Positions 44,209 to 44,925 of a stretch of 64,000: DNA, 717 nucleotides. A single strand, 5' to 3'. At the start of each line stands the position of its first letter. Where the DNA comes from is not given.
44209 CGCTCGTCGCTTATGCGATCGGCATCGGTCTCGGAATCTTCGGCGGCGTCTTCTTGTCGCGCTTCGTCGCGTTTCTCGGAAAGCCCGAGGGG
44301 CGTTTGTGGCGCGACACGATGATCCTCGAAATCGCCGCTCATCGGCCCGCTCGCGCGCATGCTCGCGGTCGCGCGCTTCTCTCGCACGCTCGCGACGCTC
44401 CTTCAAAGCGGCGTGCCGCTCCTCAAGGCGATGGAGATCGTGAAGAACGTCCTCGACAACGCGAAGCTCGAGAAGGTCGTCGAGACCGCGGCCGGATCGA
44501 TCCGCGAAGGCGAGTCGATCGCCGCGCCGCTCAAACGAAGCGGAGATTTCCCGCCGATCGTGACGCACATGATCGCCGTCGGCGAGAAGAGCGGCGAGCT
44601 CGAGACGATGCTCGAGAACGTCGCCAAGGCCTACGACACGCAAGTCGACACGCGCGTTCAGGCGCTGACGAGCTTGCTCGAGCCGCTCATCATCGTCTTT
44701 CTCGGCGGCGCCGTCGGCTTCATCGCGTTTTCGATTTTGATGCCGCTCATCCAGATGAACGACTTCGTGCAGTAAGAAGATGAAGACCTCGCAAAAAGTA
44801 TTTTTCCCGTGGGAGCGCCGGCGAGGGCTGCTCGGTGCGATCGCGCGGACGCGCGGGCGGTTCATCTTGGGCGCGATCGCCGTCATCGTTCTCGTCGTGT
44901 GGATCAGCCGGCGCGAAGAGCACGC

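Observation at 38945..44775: Five single-nucleotide indels confined to gspD, gspE and gspF while the ten downstream T2SS genes are intact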

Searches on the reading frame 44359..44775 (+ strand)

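Call 7: search_protein_families(library=pfam, proteins=[window:44359-44775:+], max_evalue=0.01)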
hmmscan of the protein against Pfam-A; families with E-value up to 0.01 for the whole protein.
window:44359-44775:+ (138 aa): 1 family
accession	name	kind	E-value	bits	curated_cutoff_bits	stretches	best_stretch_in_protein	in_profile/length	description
PF00482.28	T2SSF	-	2.7e-32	111.8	25.2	1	7-129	1-125/125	Type II secretion system (T2SS), protein F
